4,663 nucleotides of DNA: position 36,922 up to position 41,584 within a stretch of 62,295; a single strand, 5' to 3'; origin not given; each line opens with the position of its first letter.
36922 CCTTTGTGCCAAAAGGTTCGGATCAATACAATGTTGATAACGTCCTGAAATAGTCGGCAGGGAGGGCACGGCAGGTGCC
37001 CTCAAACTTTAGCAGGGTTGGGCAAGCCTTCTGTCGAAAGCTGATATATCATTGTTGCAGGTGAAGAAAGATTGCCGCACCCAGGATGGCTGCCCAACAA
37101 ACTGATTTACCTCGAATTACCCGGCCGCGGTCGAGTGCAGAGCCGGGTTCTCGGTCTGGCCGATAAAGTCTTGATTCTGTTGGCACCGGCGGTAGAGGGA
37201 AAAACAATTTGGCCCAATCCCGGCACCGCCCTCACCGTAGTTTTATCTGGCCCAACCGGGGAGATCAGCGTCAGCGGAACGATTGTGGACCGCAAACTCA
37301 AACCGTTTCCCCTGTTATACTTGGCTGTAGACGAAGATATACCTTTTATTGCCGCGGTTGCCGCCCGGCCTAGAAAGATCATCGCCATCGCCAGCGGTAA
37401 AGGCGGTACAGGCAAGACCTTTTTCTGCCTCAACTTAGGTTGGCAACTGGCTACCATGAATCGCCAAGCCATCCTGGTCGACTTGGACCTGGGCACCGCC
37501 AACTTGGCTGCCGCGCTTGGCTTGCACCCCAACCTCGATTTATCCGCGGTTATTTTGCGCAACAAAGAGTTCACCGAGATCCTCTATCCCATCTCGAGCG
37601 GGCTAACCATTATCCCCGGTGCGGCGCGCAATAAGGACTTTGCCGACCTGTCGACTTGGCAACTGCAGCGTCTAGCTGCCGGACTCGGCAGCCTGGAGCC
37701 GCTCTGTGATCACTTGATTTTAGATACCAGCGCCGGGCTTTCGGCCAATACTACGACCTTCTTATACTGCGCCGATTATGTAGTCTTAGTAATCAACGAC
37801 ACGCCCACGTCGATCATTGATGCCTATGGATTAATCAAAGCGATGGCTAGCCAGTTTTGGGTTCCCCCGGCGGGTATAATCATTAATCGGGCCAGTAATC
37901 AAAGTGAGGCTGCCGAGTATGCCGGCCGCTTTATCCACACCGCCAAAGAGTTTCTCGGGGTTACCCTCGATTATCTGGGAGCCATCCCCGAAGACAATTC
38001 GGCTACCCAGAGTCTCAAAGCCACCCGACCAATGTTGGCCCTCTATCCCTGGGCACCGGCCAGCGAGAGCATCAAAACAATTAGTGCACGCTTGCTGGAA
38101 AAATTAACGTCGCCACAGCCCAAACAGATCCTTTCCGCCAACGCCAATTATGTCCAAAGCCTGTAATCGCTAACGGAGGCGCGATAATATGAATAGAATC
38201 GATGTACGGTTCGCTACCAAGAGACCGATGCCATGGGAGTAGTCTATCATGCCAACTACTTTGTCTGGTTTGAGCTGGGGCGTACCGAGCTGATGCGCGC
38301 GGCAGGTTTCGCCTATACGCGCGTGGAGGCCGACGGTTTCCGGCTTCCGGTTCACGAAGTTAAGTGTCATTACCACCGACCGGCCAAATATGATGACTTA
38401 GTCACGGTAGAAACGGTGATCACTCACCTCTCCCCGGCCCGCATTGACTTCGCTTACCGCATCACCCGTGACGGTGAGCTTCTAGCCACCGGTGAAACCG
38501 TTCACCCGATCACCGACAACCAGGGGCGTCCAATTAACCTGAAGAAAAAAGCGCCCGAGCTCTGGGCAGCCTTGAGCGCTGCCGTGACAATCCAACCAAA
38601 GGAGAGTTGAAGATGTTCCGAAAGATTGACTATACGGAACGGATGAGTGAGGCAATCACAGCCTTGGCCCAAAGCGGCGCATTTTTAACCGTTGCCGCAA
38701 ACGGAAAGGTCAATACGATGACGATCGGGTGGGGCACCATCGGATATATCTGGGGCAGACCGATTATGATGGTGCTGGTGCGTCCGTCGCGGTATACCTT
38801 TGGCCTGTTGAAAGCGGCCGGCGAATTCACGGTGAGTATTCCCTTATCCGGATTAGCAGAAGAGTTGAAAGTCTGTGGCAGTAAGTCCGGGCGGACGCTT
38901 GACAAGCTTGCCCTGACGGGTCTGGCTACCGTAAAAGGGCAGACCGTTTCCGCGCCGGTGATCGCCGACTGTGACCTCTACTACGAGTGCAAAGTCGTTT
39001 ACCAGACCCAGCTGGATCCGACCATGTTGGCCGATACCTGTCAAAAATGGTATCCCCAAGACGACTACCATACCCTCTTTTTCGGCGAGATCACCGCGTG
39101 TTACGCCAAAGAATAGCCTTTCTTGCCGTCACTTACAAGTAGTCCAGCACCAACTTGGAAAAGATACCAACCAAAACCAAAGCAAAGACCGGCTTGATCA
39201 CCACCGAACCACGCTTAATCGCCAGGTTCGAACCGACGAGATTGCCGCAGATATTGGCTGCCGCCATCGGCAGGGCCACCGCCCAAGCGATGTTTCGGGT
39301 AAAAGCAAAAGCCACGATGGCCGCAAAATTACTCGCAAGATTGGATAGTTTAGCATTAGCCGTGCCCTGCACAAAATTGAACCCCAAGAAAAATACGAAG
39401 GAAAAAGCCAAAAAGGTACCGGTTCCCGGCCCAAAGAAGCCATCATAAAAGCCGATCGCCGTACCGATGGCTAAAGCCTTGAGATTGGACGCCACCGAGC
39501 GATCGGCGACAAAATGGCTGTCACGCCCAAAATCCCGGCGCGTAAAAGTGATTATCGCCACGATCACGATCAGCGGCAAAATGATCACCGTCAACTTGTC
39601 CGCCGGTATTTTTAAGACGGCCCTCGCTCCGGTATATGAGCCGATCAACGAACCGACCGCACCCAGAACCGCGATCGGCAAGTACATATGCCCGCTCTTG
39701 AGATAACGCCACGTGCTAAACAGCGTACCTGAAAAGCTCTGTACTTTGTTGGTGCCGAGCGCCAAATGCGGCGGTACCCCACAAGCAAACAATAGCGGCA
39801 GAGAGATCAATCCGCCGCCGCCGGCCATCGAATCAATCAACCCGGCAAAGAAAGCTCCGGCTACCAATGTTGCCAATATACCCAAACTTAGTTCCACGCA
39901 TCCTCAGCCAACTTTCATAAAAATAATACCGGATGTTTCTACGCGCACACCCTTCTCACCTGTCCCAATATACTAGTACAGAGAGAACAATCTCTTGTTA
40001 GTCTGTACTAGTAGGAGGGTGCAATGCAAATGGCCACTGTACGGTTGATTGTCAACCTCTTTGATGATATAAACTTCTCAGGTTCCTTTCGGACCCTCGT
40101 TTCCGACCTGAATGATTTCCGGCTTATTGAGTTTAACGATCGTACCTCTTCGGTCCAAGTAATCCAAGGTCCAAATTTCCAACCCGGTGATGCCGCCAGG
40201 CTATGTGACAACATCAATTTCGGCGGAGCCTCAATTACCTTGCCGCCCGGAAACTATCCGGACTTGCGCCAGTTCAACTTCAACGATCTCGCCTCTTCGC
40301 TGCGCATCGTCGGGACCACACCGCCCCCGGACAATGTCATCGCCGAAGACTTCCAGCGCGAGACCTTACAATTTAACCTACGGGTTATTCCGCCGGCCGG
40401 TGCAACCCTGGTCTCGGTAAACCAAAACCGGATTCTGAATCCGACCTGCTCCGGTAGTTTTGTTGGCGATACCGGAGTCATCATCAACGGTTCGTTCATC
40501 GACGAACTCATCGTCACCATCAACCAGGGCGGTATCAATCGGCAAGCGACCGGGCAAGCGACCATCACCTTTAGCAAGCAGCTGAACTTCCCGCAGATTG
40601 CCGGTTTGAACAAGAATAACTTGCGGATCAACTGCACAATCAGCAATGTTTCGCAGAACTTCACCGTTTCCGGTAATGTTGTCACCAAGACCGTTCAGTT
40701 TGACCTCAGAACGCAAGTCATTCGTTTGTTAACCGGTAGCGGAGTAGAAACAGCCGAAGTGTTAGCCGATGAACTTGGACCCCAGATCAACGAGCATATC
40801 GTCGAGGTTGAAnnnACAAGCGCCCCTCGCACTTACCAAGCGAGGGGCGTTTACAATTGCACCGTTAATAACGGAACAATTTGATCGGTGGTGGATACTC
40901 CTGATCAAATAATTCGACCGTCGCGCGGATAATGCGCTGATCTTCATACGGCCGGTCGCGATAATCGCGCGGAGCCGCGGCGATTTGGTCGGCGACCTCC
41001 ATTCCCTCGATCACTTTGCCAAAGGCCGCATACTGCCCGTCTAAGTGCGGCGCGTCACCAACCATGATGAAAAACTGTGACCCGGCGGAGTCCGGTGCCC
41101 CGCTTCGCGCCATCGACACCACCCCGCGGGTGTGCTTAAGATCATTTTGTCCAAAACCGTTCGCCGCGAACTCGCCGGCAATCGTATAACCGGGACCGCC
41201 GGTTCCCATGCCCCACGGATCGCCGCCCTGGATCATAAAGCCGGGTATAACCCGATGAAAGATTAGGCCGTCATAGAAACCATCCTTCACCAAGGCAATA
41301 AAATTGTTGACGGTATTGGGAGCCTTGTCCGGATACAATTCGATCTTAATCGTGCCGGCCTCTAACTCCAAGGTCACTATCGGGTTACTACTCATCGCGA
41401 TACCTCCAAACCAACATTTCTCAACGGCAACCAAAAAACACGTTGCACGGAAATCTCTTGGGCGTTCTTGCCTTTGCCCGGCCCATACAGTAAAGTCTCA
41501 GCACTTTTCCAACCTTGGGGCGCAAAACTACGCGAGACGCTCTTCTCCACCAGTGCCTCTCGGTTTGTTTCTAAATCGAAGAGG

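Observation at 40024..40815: Ca2+-binding beta/gamma-crystallin domain fused to a SPOCS-like spore-coat domain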

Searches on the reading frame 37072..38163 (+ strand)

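Call 58: search_protein_families(library=pfam, proteins=[window:37072-38163:+], max_evalue=0.001)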
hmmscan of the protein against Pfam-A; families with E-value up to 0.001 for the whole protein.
window:37072-38163:+ (364 aa): 6 families
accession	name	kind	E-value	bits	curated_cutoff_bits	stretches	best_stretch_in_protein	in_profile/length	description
PF01656.29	CbiA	-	1.8e-13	51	25.4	1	104-311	1-115/125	CobQ/CobB/MinD/ParA nucleotide binding domain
PF13614.12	AAA_31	-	4.2e-13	50.1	27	1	102-248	2-154/177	AAA domain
PF10609.15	ParA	-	1.1e-10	41.8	27.1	1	101-153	3-55/246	NUBPL iron-transfer P-loop NTPase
PF12945.12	PilZNR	-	1.7e-07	31.7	23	1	13-85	7-83/85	Flagellar protein YcgR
PF06564.18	CBP_BcsQ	-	8.7e-05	22.6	21.3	1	103-247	3-151/234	Cellulose biosynthesis protein BcsQ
PF09140.17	MipZ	-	0.00025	20.9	20.7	1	103-244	2-132/262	ATPase MipZ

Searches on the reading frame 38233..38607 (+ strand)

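Call 58: search_protein_families(library=pfam, proteins=[window:38233-38607:+], max_evalue=0.001)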
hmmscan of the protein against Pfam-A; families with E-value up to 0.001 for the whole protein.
window:38233-38607:+ (125 aa): 2 families
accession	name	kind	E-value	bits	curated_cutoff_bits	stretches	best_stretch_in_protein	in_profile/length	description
PF03061.28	4HBT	-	6.6e-16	58.8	20.6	1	1-84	1-77/79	Thioesterase superfamily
PF13279.12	4HBT_2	-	2.1e-15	57.7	25.5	1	1-108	9-112/122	Thioesterase-like superfamily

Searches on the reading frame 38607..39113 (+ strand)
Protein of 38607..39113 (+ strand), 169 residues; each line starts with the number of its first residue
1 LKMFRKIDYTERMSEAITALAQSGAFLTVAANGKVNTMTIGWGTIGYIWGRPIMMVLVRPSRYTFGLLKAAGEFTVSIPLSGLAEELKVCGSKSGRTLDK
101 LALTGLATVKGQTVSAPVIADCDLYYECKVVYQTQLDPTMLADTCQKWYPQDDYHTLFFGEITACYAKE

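Call 58: search_protein_families(library=pfam, proteins=[window:38607-39113:+], max_evalue=0.001)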
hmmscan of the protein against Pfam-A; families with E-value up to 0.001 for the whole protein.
window:38607-39113:+ (169 aa): 1 family
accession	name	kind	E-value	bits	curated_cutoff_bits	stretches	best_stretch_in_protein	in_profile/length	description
PF01613.24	Flavin_Reduct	-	1.3e-16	61.5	27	1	26-168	10-134/153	Flavin reductase like domain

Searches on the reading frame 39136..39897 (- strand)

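Call 58: search_protein_families(library=pfam, proteins=[window:39136-39897:-], max_evalue=0.001)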
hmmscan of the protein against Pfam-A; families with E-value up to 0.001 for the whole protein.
window:39136-39897:- (254 aa): 1 family
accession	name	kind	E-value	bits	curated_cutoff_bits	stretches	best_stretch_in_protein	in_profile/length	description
PF01925.25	TauE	-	5.2e-46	157.7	32.6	1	11-248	1-236/237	Sulfite exporter TauE/SafE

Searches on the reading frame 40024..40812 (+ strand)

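Call 4: search_protein_families(library=pfam, proteins=[window:40024-40812:+], max_evalue=10)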
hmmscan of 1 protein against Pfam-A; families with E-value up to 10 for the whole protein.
window:40024-40812:+ (263 aa): 2 families
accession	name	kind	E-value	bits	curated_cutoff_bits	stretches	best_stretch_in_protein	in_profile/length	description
PF00030.24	Crystall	-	2.2e-08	34.5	25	1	10-96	2-82/82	Beta/Gamma crystallin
PF07826.16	IMP_cyclohyd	-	0.068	13.2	28.1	1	146-213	62-130/192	IMP cyclohydrolase-like protein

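Call 5: search_protein_families(library=ncbifam, proteins=[window:40024-40812:+], max_evalue=10)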
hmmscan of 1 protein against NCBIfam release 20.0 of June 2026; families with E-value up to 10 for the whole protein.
window:40024-40812:+ (263 aa): 0 families

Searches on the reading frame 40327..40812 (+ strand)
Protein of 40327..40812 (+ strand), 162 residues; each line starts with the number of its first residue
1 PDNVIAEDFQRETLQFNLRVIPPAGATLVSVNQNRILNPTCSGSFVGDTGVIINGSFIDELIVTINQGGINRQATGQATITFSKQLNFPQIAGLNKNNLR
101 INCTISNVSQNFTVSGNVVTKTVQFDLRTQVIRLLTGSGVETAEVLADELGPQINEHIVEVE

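Call 18: search_protein_representatives(protein=window:40327-40812:+)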
Query: 162 residues. Proteins with E-value up to 0.001 (for the whole library): 6; up to 1e-10: 4; up to 1e-30: 1. The best 6 are listed.
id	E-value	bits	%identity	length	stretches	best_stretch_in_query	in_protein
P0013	3.7e-36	140.7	52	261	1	4-151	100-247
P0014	1.3e-29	119.5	27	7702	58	77-140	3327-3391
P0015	9.7e-24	100.4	39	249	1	4-134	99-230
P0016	5.9e-13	65.4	48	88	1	79-155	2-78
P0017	1.2e-05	41.7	32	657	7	48-119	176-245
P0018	2.8e-04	37.3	41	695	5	87-130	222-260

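Call 20: search_protein_families(library=pfam, proteins=[P0017, P0018, P0013, P0015], max_evalue=0.1)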
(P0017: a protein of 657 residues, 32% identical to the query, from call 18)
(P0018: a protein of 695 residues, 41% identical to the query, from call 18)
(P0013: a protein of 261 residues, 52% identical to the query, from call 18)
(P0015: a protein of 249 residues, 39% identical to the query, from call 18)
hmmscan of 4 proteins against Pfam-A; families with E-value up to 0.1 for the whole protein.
P0017 (657 aa): 6 families
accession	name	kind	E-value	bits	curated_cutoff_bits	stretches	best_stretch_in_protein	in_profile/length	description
PF01839.29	FG-GAP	-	1.2e-56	188.2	22.1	7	171-207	2-36/37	FG-GAP repeat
PF13517.12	FG-GAP_3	-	2.3e-17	63.8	26.9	3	37-118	1-60/61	FG-GAP-like repeat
PF14312.12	FG-GAP_2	-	1.4e-15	57.7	23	3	166-207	14-48/49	FG-GAP repeat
PF00353.25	HemolysinCabind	-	8.1e-14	51.7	23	2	521-554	2-35/36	RTX calcium-binding nonapeptide repeat (4 copies)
PF21955.1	CarG-like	-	0.00029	21.4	28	0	321-372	9-57/144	Carbapenem resistance protein CarG-like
PF23167.1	DUF7057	-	0.00039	20.9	27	0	461-486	46-71/130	Domain of unknown function (DUF7057)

P0018 (695 aa): 16 families
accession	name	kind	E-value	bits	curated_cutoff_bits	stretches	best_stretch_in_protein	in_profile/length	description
PF25788.1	Ig_Rha78A_N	-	1.5e-18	67.4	27.4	5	402-486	15-101/105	Rha78A-like, N-terminal immunoglobulin domain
PF14292.12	SusE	-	2.5e-14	53.8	25.2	4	75-164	8-101/106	SusE outer membrane protein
PF24272.1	DUF7468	-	2.9e-11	43.9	27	0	99-132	32-65/69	Family of unknown function (DUF7468)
PF05488.18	PAAR_motif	-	6.3e-09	36.4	27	0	85-144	4-53/70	PAAR motif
PF13349.12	DUF4097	-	7.1e-09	35.8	22.9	0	194-250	81-137/247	Toastrack DUF4097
PF12049.13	DUF3531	-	8.5e-08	32.7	25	0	418-456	35-75/143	Protein of unknown function (DUF3531)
PF14686.12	fn3_3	-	1.2e-06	28.6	24.4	0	192-227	6-41/75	Polysaccharide lyase family 4, domain II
PF11313.14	DUF3116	-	1.4e-06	28.7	25.9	0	128-150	60-82/84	Protein of unknown function (DUF3116)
PF01161.25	PBP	-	1.7e-06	28.9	24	0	403-495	11-107/135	Phosphatidylethanolamine-binding protein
PF25721.1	T4_Y03C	-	9e-05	23.1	27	0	55-76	42-63/85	Phage T4 Y03C protein family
PF16655.11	PhoD_N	-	9.9e-05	23.3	30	0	204-261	16-78/90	PhoD-like phosphatase, N-terminal domain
PF24489.1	Ig_J_second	-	0.0009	19.7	27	0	123-168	42-86/105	Tip attachment protein J second Ig-like domain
PF19336.4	DUF5921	-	0.0022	18.4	27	0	38-54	45-61/78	Domain of unknown function (DUF5921)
PF06525.17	SoxE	-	0.0036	17.2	21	0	413-457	42-86/149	Sulfocyanin (SoxE) domain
PF09898.14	DUF2125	-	0.016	15.2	24.2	0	403-452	90-139/319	Uncharacterized protein conserved in bacteria (DUF2125)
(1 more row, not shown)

P0013 (261 aa): 2 families
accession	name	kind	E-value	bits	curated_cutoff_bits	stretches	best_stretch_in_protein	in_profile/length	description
PF00030.24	Crystall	-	0.0011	19.4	25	1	9-95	2-82/82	Beta/Gamma crystallin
PF17963.7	Big_9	-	0.011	17.1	23.6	1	99-176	22-89/89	Bacterial Ig domain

P0015 (249 aa): 1 family
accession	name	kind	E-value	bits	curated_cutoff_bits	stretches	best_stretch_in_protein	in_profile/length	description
PF00030.24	Crystall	-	0.00032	21.2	25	1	8-47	2-41/82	Beta/Gamma crystallin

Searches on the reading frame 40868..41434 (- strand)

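Call 58: search_protein_families(library=pfam, proteins=[window:40868-41434:-], max_evalue=0.001)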
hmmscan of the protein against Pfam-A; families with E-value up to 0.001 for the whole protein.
window:40868-41434:- (189 aa): 1 family
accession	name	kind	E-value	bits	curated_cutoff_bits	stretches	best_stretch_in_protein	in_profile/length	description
PF00160.26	Pro_isomerase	-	3e-53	180.7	21.7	1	20-173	2-159/159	Cyclophilin type peptidyl-prolyl cis-trans isomerase/CLD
